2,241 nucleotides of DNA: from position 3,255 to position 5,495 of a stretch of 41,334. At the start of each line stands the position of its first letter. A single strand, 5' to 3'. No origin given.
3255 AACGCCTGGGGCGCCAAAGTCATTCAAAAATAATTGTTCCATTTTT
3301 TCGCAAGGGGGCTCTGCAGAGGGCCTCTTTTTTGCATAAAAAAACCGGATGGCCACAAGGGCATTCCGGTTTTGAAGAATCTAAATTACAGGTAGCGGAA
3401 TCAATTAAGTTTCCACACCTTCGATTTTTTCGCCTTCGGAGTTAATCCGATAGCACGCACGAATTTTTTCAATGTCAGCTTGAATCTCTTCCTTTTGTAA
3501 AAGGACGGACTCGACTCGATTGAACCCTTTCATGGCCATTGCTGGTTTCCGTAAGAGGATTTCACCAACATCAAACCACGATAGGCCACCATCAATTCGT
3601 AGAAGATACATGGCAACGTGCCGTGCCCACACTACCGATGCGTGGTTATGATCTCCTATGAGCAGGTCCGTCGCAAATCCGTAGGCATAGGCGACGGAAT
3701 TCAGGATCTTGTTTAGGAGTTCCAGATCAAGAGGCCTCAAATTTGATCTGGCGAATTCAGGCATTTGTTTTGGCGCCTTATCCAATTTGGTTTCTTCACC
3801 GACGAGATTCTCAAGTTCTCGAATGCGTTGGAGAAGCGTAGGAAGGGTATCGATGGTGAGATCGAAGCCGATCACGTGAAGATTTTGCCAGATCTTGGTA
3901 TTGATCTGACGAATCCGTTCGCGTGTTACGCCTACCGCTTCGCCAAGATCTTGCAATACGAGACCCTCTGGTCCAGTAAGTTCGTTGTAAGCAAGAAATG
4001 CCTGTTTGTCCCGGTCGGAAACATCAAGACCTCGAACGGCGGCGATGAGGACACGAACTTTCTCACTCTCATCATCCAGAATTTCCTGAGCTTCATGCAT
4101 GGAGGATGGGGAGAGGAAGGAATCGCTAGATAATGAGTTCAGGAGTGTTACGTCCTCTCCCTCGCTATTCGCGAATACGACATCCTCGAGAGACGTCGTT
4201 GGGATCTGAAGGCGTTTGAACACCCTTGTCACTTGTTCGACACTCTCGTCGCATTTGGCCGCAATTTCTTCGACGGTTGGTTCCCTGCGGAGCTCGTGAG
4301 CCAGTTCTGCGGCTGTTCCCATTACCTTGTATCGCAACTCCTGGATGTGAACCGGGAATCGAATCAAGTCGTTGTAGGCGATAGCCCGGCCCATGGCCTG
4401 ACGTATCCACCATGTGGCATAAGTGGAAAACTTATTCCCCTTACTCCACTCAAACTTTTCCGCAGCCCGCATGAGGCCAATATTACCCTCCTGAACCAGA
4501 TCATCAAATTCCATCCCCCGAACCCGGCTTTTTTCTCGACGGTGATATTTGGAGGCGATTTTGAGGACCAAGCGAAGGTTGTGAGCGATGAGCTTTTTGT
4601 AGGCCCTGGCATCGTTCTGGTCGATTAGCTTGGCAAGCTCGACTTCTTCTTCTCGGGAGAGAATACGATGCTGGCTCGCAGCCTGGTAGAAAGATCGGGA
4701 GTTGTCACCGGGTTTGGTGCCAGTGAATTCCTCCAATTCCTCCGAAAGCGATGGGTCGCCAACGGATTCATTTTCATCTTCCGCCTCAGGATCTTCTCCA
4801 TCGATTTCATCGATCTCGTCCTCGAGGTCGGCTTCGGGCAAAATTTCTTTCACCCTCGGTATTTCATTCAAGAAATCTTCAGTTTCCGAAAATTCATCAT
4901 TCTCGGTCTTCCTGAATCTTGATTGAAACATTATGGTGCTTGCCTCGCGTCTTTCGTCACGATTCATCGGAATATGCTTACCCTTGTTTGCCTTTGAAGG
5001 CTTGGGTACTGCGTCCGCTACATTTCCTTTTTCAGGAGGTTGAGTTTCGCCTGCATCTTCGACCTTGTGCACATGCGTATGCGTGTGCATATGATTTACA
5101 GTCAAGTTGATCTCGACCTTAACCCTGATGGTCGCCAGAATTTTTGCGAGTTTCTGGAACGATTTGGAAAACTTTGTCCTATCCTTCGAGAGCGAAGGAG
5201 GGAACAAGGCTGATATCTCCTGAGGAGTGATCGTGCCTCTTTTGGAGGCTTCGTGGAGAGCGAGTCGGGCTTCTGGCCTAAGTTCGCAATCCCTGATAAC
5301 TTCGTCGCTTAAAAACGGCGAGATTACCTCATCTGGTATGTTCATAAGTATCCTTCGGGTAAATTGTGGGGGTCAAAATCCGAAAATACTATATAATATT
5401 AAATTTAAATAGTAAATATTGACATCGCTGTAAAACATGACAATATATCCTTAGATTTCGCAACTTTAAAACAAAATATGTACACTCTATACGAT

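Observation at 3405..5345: Primary-like sigma-70 factor fused to a DnaA domain-IV-like DNA-binding domain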

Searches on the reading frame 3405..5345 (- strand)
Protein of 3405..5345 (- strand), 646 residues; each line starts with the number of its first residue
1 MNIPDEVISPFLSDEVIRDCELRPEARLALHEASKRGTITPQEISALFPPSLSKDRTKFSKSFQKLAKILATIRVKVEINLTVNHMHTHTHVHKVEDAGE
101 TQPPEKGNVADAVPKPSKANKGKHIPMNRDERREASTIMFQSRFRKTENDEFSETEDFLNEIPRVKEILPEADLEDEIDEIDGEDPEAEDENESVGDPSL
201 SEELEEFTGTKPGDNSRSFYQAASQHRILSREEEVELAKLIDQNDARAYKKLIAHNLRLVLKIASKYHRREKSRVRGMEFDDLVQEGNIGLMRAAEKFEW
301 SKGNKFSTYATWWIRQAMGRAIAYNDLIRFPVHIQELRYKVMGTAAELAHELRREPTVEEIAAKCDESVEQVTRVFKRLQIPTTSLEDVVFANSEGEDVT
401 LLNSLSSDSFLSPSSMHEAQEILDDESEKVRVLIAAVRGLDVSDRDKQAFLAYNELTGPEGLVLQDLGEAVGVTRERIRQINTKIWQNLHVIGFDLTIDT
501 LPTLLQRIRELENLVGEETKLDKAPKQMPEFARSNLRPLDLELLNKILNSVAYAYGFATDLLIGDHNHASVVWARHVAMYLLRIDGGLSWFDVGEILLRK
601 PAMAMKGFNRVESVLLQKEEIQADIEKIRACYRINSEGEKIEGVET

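Call 3: search_protein_families(library=pfam, proteins=[window:3405-5345:-], max_evalue=10)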
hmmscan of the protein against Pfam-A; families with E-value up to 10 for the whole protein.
window:3405-5345:- (646 aa): 11 families
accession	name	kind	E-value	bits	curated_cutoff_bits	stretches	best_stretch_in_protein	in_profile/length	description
PF04542.20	Sigma70_r2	-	2.3e-19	69.4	24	1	252-323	1-66/71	Sigma-70 region 2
PF04539.22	Sigma70_r3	-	6.5e-08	33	25.3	1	336-399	1-63/78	Sigma-70 region 3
PF08299.17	Bac_DnaA_C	-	2e-06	28.1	31.5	1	545-610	2-68/69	Bacterial dnaA protein helix-turn-helix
PF04545.22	Sigma70_r4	-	1.2e-05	25.2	24.1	1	454-489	17-48/50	Sigma-70, region 4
PF00140.25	Sigma70_r1_2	-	0.00039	20.8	22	1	223-245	10-32/34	Sigma-70 factor, region 1.2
PF00325.26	Crp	-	0.0018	18.4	21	2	360-380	7-27/32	Bacterial regulatory proteins, crp family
PF12536.13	DUF3734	-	0.014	16.1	22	1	333-393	16-76/106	Patatin phospholipase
PF13542.12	HTH_Tnp_ISL3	-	0.034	14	27.4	1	346-379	18-50/51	Helix-turn-helix domain of transposase family ISL3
PF16509.11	KORA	-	0.065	13.9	26.7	1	466-489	35-58/84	TrfB plasmid transcriptional repressor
PF03735.19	ENT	-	0.086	13.3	28.5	1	250-275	30-55/71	ENT domain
PF13545.12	HTH_Crp_2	-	0.17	12.3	27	0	351-380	18-47/70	Crp-like helix-turn-helix domain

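Call 4: search_protein_families(library=ncbifam, proteins=[window:3405-5345:-], max_evalue=10)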
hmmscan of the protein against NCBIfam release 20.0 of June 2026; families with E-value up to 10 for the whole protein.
window:3405-5345:- (646 aa): 52 families (the best 25 are shown)
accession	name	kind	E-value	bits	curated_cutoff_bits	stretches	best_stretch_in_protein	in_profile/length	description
NF041931.2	MzaA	equivalog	1.2e-54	186.4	800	1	135-489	415-701/726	MZA anti-phage system associated sigma-70 family RNA polymerase sigma factor MzaA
NF006666.0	PRK09210.1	equivalog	2.5e-54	185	572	1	178-489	62-356/370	RNA polymerase sigma factor RpoD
TIGR02394.1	rpoS_proteo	equivalog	2.9e-53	181.2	378.7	1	212-489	11-270/285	RNA polymerase sigma factor RpoS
NF004207.0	PRK05657.1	equivalog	6.5e-53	180.2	394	1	168-489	11-313/329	RNA polymerase sigma factor RpoS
TIGR02393.1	RpoD_Cterm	equivalog_domain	2.6e-50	171.2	354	1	248-489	1-224/238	RNA polymerase sigma factor RpoD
TIGR02997.1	Sig70-cyanoRpoD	subfamily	5.1e-49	167.1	384.5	1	233-489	61-297/298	RNA polymerase sigma factor, RpoD/SigA family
NF005643.0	PRK07406.1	equivalog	1.8e-47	162.3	500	2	245-489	158-383/397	RNA polymerase sigma factor RpoD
NF004208.0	PRK05658.1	equivalog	7.8e-46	157.3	555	2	245-489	390-616/631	RNA polymerase sigma factor RpoD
NF004564.0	PRK05901.2-2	equivalog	5.4e-44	150.7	617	1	208-489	205-479/500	RNA polymerase sigma factor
NF004566.0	PRK05901.2-4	equivalog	1e-43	150.2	531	1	131-488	72-429/448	RNA polymerase sigma factor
NF004562.0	PRK05901.1-4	equivalog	3.5e-43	147.9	779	2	247-488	316-539/571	RNA polymerase sigma factor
NF004561.0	PRK05901.1-3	equivalog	6.6e-43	147.6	582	2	228-377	281-424/537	RNA polymerase sigma factor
NF004565.0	PRK05901.2-3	equivalog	1.2e-42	146.4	484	1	227-490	230-487/501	RNA polymerase sigma factor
NF004560.0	PRK05901.1-1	equivalog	2.4e-41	142.4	711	3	230-375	262-401/516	RNA polymerase sigma factor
NF005785.0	PRK07598.1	equivalog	2.5e-41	141.9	554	2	242-489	170-398/415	RNA polymerase sigma factor SigC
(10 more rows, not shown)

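Call 5: find_homologous_proteins(query=window:3405-5345:-)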
Query window:3405-5345:- (646 aa): 8000 proteins with E <= 0.001 among 8000 candidates; the best 120 are listed.
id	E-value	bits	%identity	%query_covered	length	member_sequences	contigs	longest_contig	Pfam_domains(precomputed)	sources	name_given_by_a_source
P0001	0.0e+0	1432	100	100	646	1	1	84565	PF08299.18,PF04545.23,PF04542.21,PF04539.23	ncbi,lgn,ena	-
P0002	0.0e+0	1170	80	100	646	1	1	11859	PF08299.18,PF04545.23,PF00140.26,PF04542.21,PF04539.23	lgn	-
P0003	1.8e-130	454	37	98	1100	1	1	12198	PF08299.18,PF04545.23,PF04542.21,PF04539.23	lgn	-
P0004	1.8e-109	385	34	97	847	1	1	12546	PF08299.18,PF04545.23,PF00140.26,PF04542.21,PF08281.19,PF04539.23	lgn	-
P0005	1.0e-101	359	36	97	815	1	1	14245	PF08299.18,PF04545.23,PF04542.21,PF04539.23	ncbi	-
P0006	5.2e-84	301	37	71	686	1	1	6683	PF08299.18,PF04545.23,PF04542.21,PF04539.23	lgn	-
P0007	3.0e-61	226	38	55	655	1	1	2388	PF04545.23,PF04542.21,PF04539.23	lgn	-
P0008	3.0e-54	203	-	-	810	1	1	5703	PF04546.20,PF04545.23,PF00140.26,PF03979.20,PF04542.21,PF04539.23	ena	-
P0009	1.5e-44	171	39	52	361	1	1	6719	PF04545.23,PF00140.26,PF03979.20,PF04542.21,PF04539.23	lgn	-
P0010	3.0e-43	166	41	43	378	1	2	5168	PF04545.23,PF00140.26,PF03979.20,PF04542.21,PF04539.23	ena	-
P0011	3.2e-43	166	41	43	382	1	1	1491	PF04545.23,PF00140.26,PF03979.20,PF04542.21,PF04539.23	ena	-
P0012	4.4e-43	166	42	43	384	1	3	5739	PF04545.23,PF00140.26,PF03979.20,PF04542.21,PF04539.23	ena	-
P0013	4.9e-43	166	40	45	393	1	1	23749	PF04545.23,PF00140.26,PF03979.20,PF04542.21,PF04539.23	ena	-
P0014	6.3e-43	165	42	43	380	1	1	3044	PF04545.23,PF00140.26,PF03979.20,PF04542.21,PF04539.23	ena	-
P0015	9.2e-43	165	40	45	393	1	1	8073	PF04545.23,PF00140.26,PF03979.20,PF04542.21,PF04539.23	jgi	jgi:RNA polymerase primary sigma factor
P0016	1.3e-42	164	41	43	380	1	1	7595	PF04545.23,PF00140.26,PF03979.20,PF04542.21,PF04539.23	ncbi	-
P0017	1.9e-42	164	41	43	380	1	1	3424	PF04545.23,PF00140.26,PF03979.20,PF04542.21,PF04539.23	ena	-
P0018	2.0e-42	164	41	43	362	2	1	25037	PF04545.23,PF00140.26,PF03979.20,PF04542.21,PF04539.23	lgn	-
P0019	2.2e-42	163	41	43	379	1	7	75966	PF04545.23,PF00140.26,PF03979.20,PF04542.21,PF04539.23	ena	-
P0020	2.3e-42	163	40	43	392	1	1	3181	PF04545.23,PF00140.26,PF03979.20,PF04542.21,PF04539.23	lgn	-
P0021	2.5e-42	163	41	43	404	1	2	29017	PF04545.23,PF00140.26,PF03979.20,PF04542.21,PF04539.23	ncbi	-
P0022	2.9e-42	163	41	43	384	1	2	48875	PF04545.23,PF00140.26,PF03979.20,PF04542.21,PF04539.23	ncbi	-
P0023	3.1e-42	163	41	43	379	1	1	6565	PF04545.23,PF00140.26,PF03979.20,PF04542.21,PF04539.23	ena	-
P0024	3.3e-42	163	38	50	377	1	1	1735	PF04545.23,PF00140.26,PF03979.20,PF04542.21,PF04539.23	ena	-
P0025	4.3e-42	162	41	43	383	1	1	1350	PF04545.23,PF00140.26,PF03979.20,PF04542.21,PF04539.23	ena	-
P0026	5.2e-42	162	39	50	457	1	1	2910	PF04545.23,PF00140.26,PF03979.20,PF04542.21,PF04539.23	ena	-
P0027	5.3e-42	162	41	43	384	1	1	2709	PF04545.23,PF00140.26,PF03979.20,PF04542.21,PF04539.23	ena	-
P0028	5.5e-42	162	38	47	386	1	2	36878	PF04545.23,PF00140.26,PF03979.20,PF04542.21,PF04539.23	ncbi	-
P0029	5.9e-42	162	39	49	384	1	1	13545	PF04545.23,PF00140.26,PF03979.20,PF04542.21,PF04539.23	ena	-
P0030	8.3e-42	161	41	43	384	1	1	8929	PF04545.23,PF00140.26,PF03979.20,PF04542.21,PF04539.23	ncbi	-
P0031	8.4e-42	161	41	43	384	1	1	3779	PF04545.23,PF00140.26,PF03979.20,PF04542.21,PF04539.23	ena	-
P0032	8.8e-42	161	41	43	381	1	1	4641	PF04545.23,PF00140.26,PF03979.20,PF04542.21,PF04539.23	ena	-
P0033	9.1e-42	161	42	43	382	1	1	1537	PF04545.23,PF00140.26,PF03979.20,PF04542.21,PF04539.23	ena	-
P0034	9.8e-42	161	42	43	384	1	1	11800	PF04545.23,PF00140.26,PF03979.20,PF04542.21,PF04539.23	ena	-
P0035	1.0e-41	161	39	49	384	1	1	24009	PF04545.23,PF00140.26,PF03979.20,PF04542.21,PF04539.23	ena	-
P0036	1.0e-41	161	40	43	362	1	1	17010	PF04545.23,PF00140.26,PF03979.20,PF04542.21,PF04539.23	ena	-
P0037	1.1e-41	161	41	43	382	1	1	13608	PF04545.23,PF00140.26,PF03979.20,PF04542.21,PF04539.23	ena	-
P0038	1.3e-41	161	41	43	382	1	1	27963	PF04545.23,PF00140.26,PF03979.20,PF04542.21,PF04539.23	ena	-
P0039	1.5e-41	161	41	43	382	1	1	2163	PF04545.23,PF00140.26,PF03979.20,PF04542.21,PF04539.23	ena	-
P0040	1.7e-41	160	41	43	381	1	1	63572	PF04545.23,PF00140.26,PF03979.20,PF04542.21,PF04539.23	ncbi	-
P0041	1.7e-41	160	41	43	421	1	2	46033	PF04545.23,PF00140.26,PF03979.20,PF04542.21,PF04539.23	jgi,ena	-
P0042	1.8e-41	160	40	43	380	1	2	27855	PF04545.23,PF00140.26,PF03979.20,PF04542.21,PF04539.23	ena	-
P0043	1.8e-41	160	41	43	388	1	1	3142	PF04545.23,PF00140.26,PF03979.20,PF04542.21,PF04539.23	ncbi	-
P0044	1.8e-41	160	40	43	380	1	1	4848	PF04545.23,PF00140.26,PF03979.20,PF04542.21,PF04539.23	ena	-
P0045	1.8e-41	160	42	43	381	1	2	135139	PF04545.23,PF00140.26,PF03979.20,PF04542.21,PF04539.23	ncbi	-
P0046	1.9e-41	160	40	43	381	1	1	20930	PF04545.23,PF00140.26,PF03979.20,PF04542.21,PF04539.23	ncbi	-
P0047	2.0e-41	160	41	43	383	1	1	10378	PF04545.23,PF00140.26,PF03979.20,PF04542.21,PF04539.23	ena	-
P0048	2.0e-41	160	41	43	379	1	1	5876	PF04545.23,PF00140.26,PF03979.20,PF04542.21,PF04539.23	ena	-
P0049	2.0e-41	160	40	43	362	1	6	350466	PF04545.23,PF00140.26,PF03979.20,PF04542.21,PF04539.23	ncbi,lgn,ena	-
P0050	2.1e-41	160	41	43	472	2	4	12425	PF04545.23,PF00140.26,PF03979.20,PF04542.21,PF04539.23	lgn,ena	-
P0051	2.1e-41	160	41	43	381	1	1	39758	PF04545.23,PF00140.26,PF03979.20,PF04542.21,PF04539.23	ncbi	-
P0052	2.2e-41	160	39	43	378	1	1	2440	PF04545.23,PF00140.26,PF03979.20,PF04542.21,PF04539.23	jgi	jgi:RNA polymerase primary sigma factor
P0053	2.2e-41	160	39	43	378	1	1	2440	PF04545.23,PF00140.26,PF03979.20,PF04542.21,PF04539.23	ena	-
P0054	2.2e-41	160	41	43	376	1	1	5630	PF04545.23,PF00140.26,PF03979.20,PF04542.21,PF04539.23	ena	-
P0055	2.6e-41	160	41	38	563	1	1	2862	PF04545.23,PF00140.26,PF04542.21,PF04539.23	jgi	jgi:RNA polymerase primary sigma factor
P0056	2.6e-41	160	36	53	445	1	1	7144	PF04545.23,PF00140.26,PF03979.20,PF04542.21,PF04539.23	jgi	jgi:RNA polymerase primary sigma factor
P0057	2.6e-41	160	40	43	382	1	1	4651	PF04545.23,PF00140.26,PF03979.20,PF04542.21,PF04539.23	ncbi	-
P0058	2.9e-41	160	41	43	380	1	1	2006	PF04545.23,PF00140.26,PF03979.20,PF04542.21,PF04539.23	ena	-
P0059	3.1e-41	160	40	49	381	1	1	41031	PF04545.23,PF00140.26,PF03979.20,PF04542.21,PF04539.23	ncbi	-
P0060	3.1e-41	160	41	43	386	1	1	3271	PF04545.23,PF00140.26,PF03979.20,PF04542.21,PF04539.23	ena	-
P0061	3.3e-41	159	41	43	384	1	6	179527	PF04545.23,PF00140.26,PF03979.20,PF04542.21,PF04539.23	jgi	-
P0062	3.3e-41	159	41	43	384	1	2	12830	PF04545.23,PF00140.26,PF03979.20,PF04542.21,PF04539.23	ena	-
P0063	3.5e-41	159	41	43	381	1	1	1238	PF04545.23,PF00140.26,PF03979.20,PF04542.21,PF04539.23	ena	-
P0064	3.6e-41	159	41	43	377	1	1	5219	PF04545.23,PF00140.26,PF03979.20,PF04542.21,PF04539.23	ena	-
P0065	3.6e-41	159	42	43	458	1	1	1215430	PF04545.23,PF00140.26,PF03979.20,PF04542.21,PF04539.23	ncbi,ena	-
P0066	4.0e-41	159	41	39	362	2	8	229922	PF04545.23,PF00140.26,PF03979.20,PF04542.21,PF04539.23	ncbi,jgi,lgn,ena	-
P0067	5.5e-41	159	40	43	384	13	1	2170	PF04545.23,PF00140.26,PF03979.20,PF04542.21,PF04539.23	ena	-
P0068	5.9e-41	159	40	43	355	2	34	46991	PF04545.23,PF00140.26,PF03979.20,PF04542.21,PF04539.23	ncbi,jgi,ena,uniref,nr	ncbi:RNA polymerase sigma factor RpoD [candidate division WWE3 bacterium CG06_land_8_20_14_3_00_42_1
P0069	6.0e-41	159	40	43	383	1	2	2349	PF04545.23,PF00140.26,PF03979.20,PF04542.21,PF04539.23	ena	-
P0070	7.4e-41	158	38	43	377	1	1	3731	PF04545.23,PF00140.26,PF03979.20,PF04542.21,PF04539.23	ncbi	ncbi:MAG: RNA polymerase sigma factor RpoD [bacterium]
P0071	7.7e-41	158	40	43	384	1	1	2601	PF04545.23,PF00140.26,PF03979.20,PF04542.21,PF04539.23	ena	-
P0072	9.2e-41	158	41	43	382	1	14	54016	PF04545.23,PF00140.26,PF03979.20,PF04542.21,PF04539.23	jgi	-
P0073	9.2e-41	158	41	43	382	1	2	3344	PF04545.23,PF00140.26,PF03979.20,PF04542.21,PF04539.23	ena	-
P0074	9.2e-41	158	41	43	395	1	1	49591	PF04545.23,PF00140.26,PF03979.20,PF04542.21,PF04539.23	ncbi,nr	ncbi:MAG: RNA polymerase sigma factor RpoD [Ruminococcaceae bacterium]|nr:RNA polymerase sigma facto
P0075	9.3e-41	158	41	43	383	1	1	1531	PF04545.23,PF00140.26,PF03979.20,PF04542.21,PF04539.23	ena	-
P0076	1.0e-40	158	37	51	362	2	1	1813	PF04545.23,PF00140.26,PF03979.20,PF04542.21,PF04539.23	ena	-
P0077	1.0e-40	158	40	43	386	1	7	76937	PF04545.23,PF00140.26,PF03979.20,PF04542.21,PF04539.23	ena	-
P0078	1.1e-40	158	39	49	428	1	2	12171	PF04545.23,PF00140.26,PF03979.20,PF04542.21,PF04539.23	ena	-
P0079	1.1e-40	158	40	43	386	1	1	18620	PF04545.23,PF00140.26,PF03979.20,PF04542.21,PF04539.23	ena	-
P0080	1.1e-40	158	41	43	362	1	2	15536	PF04545.23,PF00140.26,PF03979.20,PF04542.21,PF04539.23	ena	-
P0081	1.4e-40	157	40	43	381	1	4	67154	PF04545.23,PF00140.26,PF03979.20,PF04542.21,PF04539.23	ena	-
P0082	1.4e-40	157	37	47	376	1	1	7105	PF04545.23,PF00140.26,PF03979.20,PF04542.21,PF04539.23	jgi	-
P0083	1.6e-40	157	38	48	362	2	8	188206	PF04545.23,PF00140.26,PF03979.20,PF04542.21,PF04539.23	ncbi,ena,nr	ncbi:MAG: RNA polymerase sigma factor RpoD [Bacilli bacterium]|nr:RNA polymerase sigma factor RpoD [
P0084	1.8e-40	157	41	43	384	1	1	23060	PF04545.23,PF00140.26,PF03979.20,PF04542.21,PF04539.23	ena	-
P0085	1.8e-40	157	38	48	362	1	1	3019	PF04545.23,PF00140.26,PF03979.20,PF04542.21,PF04539.23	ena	-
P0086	2.0e-40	157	40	43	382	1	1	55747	PF04545.23,PF00140.26,PF03979.20,PF04542.21,PF04539.23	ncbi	-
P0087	2.2e-40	157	41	43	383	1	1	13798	PF04545.23,PF00140.26,PF03979.20,PF04542.21,PF04539.23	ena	-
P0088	2.4e-40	157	40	43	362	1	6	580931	PF04545.23,PF00140.26,PF03979.20,PF04542.21,PF04539.23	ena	-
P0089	2.4e-40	157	40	45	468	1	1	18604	PF04545.23,PF00140.26,PF03979.20,PF04542.21,PF04539.23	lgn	-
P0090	2.5e-40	157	40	43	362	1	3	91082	PF04545.23,PF00140.26,PF03979.20,PF04542.21,PF04539.23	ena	-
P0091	2.6e-40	157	38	49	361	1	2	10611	PF04545.23,PF00140.26,PF03979.20,PF04542.21,PF04539.23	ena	-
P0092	2.7e-40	156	40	43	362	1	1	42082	PF04545.23,PF00140.26,PF03979.20,PF04542.21,PF04539.23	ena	-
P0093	3.0e-40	156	40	48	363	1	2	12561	PF04545.23,PF00140.26,PF03979.20,PF04542.21,PF04539.23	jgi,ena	-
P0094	3.4e-40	156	40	43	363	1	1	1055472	PF04545.23,PF00140.26,PF03979.20,PF04542.21,PF04539.23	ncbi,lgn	-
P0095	3.7e-40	156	39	43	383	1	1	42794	PF04545.23,PF00140.26,PF04542.21,PF04539.23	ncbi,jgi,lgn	-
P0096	3.8e-40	156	38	48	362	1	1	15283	PF04545.23,PF00140.26,PF03979.20,PF04542.21,PF04539.23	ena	-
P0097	4.1e-40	156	40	43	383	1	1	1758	PF04545.23,PF00140.26,PF03979.20,PF04542.21,PF04539.23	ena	-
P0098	4.7e-40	156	41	43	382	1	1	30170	PF04545.23,PF00140.26,PF03979.20,PF04542.21,PF04539.23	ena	-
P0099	4.7e-40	156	40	43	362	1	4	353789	PF04545.23,PF00140.26,PF03979.20,PF04542.21,PF04539.23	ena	-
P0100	4.8e-40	156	39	43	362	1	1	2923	PF04545.23,PF00140.26,PF03979.20,PF04542.21,PF04539.23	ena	-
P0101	5.6e-40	155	41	39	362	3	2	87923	PF04545.23,PF00140.26,PF03979.20,PF04542.21,PF04539.23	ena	-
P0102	5.8e-40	155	41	39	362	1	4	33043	PF04545.23,PF00140.26,PF03979.20,PF04542.21,PF04539.23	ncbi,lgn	-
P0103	6.0e-40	155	40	43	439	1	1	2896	PF04545.23,PF00140.26,PF03979.20,PF04542.21,PF04539.23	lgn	-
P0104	6.2e-40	155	39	43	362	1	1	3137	PF04545.23,PF00140.26,PF03979.20,PF04542.21,PF04539.23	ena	-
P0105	6.2e-40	155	37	47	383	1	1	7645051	PF04545.23,PF00140.26,PF03979.20,PF04542.21,PF04539.23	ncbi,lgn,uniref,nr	ncbi:RNA polymerase sigma factor SigA [Capsulimonas corticalis]|uniref:RNA polymerase sigma factor S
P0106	6.6e-40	155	40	43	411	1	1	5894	PF04545.23,PF00140.26,PF03979.20,PF04542.21,PF04539.23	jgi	-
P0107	6.9e-40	155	40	43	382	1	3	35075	PF04545.23,PF00140.26,PF03979.20,PF04542.21,PF04539.23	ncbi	-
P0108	7.4e-40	155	40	43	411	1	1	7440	PF04545.23,PF00140.26,PF03979.20,PF04542.21,PF04539.23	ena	-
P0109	7.5e-40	155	37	53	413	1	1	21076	PF04545.23,PF00140.26,PF03979.20,PF04542.21,PF04539.23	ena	-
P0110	7.6e-40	155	38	50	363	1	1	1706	PF04545.23,PF00140.26,PF03979.20,PF04542.21,PF04539.23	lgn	-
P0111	8.4e-40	155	34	57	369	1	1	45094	PF04545.23,PF00140.26,PF03979.20,PF04542.21,PF04539.23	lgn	-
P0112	8.7e-40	155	39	43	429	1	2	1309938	PF04545.23,PF00140.26,PF03979.20,PF04542.21,PF04539.23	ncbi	ncbi:MAG: sigma-70 family RNA polymerase sigma factor [Candidatus Kerfeldbacteria bacterium]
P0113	9.2e-40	155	39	43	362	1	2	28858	PF04545.23,PF00140.26,PF03979.20,PF04542.21,PF04539.23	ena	-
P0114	9.8e-40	155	38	48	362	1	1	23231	PF04545.23,PF00140.26,PF03979.20,PF04542.21,PF04539.23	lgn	-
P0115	1.1e-39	154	40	43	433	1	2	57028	PF04545.23,PF00140.26,PF03979.20,PF04542.21,PF04539.23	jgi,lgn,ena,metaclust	metaclust:\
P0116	1.1e-39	154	38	48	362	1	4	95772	PF04545.23,PF00140.26,PF03979.20,PF04542.21,PF04539.23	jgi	-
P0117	1.1e-39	154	40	43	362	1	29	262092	PF04545.23,PF00140.26,PF03979.20,PF04542.21,PF04539.23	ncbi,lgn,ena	-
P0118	1.2e-39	154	42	43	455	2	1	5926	PF04545.23,PF00140.26,PF03979.20,PF04542.21,PF04539.23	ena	-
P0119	1.2e-39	154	39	44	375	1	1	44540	PF04545.23,PF00140.26,PF03979.20,PF04542.21,PF04539.23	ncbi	-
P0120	1.2e-39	154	41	43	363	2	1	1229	PF04545.23,PF00140.26,PF03979.20,PF04542.21,PF04539.23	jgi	-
